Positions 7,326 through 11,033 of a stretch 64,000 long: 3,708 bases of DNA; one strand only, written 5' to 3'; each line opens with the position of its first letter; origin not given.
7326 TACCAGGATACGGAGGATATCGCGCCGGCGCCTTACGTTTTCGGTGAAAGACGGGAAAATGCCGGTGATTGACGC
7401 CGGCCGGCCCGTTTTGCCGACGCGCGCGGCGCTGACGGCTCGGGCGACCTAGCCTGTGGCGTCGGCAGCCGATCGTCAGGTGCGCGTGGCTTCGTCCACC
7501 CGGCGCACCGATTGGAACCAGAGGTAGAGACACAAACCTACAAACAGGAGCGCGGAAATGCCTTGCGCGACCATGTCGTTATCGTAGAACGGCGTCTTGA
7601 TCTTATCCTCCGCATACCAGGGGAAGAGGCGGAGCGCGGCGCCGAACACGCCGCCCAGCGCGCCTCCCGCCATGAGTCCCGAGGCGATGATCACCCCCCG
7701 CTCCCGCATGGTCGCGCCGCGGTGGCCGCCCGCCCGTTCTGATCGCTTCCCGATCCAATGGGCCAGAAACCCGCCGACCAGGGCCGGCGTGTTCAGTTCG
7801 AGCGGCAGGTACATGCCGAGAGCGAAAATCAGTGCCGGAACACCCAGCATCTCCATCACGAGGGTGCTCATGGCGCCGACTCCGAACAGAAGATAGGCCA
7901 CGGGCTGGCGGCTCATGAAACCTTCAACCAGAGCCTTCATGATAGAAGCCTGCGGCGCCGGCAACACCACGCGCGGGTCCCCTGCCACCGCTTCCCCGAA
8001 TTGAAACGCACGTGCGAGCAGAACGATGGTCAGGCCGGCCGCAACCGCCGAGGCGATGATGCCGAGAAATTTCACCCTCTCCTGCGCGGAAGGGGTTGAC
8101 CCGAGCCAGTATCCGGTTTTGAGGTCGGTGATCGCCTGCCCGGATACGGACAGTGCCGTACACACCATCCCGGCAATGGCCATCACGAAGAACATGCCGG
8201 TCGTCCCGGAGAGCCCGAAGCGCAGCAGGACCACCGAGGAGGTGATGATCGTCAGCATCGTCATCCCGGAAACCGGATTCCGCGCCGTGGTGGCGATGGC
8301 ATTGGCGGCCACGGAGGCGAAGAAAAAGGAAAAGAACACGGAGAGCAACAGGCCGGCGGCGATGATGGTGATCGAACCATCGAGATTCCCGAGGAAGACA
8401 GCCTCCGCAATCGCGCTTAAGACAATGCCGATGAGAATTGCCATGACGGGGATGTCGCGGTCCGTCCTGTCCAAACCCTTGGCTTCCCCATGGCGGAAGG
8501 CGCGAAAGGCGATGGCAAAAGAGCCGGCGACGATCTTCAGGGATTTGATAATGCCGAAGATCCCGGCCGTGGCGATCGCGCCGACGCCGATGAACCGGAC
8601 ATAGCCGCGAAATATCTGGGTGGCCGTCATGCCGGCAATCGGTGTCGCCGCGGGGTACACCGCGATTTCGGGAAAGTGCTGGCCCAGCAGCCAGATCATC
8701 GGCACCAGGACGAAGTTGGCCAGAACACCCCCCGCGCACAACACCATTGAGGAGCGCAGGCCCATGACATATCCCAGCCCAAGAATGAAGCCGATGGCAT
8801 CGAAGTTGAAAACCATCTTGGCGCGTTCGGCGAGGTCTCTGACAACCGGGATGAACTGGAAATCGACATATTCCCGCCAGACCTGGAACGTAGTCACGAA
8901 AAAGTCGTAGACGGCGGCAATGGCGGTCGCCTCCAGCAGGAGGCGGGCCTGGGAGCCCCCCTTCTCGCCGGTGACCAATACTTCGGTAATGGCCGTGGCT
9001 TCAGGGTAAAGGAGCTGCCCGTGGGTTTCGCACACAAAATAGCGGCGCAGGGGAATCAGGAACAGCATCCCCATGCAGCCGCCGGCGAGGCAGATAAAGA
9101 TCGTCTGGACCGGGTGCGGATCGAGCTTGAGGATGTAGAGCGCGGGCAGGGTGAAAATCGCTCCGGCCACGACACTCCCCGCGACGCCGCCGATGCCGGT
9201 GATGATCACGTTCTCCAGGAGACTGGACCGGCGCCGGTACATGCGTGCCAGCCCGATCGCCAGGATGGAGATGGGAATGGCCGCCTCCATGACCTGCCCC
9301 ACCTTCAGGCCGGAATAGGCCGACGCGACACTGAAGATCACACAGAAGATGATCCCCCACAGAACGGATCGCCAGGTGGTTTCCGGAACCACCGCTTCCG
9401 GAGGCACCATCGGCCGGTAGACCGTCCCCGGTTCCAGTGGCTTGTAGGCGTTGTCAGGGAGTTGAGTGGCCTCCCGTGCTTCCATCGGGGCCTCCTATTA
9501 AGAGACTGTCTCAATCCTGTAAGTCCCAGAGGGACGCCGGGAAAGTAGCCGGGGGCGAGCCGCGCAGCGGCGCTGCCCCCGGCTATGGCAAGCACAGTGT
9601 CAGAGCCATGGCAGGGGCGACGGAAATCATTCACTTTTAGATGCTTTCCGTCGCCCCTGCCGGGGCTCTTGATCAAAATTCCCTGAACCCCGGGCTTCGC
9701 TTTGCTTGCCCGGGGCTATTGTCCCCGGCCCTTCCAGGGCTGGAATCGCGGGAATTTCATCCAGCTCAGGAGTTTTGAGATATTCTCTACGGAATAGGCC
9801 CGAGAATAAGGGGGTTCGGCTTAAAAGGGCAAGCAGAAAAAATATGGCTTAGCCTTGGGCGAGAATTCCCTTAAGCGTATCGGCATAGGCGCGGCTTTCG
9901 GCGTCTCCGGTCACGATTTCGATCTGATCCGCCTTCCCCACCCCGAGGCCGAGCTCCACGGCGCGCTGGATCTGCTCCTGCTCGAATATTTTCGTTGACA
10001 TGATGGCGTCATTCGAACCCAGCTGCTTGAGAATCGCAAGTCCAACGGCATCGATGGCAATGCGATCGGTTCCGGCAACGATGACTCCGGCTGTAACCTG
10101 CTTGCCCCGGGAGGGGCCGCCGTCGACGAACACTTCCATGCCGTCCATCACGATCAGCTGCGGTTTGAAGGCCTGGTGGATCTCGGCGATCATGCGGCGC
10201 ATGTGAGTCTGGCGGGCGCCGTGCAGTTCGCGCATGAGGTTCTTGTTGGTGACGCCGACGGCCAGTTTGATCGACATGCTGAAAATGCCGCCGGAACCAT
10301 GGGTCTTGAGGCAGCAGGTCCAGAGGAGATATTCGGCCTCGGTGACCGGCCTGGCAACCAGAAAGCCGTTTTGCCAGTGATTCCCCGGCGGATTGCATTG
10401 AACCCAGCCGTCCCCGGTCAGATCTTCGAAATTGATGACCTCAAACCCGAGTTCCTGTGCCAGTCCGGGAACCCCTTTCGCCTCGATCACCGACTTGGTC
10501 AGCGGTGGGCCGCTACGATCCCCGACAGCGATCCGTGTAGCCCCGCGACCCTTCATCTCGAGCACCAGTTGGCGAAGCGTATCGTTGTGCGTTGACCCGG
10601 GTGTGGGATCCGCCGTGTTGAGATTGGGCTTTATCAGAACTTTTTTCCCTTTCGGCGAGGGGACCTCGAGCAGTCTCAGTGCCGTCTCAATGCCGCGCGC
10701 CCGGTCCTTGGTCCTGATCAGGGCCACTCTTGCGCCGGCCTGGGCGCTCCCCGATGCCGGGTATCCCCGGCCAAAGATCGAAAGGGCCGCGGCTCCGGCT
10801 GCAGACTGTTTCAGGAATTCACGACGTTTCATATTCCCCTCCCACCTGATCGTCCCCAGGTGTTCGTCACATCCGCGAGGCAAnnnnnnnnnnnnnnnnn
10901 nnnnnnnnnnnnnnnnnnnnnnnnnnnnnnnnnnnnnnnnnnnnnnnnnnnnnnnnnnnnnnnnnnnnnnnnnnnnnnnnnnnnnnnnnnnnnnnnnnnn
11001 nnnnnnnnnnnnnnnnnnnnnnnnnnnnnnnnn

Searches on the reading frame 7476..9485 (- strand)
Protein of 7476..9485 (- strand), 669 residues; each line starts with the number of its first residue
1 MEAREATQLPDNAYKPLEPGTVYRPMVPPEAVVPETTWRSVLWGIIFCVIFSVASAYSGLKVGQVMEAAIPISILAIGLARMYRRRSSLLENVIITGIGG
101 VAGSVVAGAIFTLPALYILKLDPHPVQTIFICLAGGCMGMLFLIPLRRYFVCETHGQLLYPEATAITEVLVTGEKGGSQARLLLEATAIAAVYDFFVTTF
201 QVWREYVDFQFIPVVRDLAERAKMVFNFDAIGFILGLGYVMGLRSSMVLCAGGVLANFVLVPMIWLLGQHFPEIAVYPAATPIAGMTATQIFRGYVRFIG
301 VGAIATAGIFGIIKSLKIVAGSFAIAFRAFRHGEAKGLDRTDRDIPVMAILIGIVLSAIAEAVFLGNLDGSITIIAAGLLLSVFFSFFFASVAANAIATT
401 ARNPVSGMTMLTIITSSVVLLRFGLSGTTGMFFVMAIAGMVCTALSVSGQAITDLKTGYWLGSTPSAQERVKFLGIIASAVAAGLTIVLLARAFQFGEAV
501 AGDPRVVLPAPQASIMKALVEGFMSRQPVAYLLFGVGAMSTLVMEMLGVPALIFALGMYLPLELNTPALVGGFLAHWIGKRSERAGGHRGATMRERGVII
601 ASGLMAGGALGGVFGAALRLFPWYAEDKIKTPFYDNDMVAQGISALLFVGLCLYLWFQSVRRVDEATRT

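Call 10: find_encoding_contigs(protein=window:7476-9485:-, flank=10000, max_places=6)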
Protein window:7476-9485:- (669 aa): no gene with exactly this product is on record in the collection.

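Call 45: search_protein_families(library=pfam, proteins=[window:7476-9485:-])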
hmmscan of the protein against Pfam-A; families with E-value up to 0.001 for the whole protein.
window:7476-9485:- (669 aa): 1 family
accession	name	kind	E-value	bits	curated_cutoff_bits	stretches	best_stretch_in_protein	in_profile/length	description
PF03169.20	OPT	-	8.8e-89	299.2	25.8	1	36-617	2-621/623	OPT oligopeptide transporter protein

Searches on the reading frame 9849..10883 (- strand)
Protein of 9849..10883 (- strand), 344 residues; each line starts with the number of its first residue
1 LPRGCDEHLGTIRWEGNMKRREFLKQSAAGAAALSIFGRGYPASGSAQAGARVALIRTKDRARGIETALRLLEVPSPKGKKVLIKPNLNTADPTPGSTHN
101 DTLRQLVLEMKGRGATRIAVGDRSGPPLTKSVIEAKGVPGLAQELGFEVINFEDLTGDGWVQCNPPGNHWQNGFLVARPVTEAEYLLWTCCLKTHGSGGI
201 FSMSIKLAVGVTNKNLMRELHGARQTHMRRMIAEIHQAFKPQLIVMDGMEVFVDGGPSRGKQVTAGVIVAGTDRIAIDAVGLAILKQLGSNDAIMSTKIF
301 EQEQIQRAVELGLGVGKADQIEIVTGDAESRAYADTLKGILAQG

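Call 45: search_protein_families(library=pfam, proteins=[window:9849-10883:-])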
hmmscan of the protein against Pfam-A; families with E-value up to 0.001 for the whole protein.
window:9849-10883:- (344 aa): 1 family
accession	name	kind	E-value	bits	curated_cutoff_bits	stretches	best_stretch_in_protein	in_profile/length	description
PF04015.17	DUF362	-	1.9e-40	139.5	24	1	82-282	1-199/200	Domain of unknown function (DUF362)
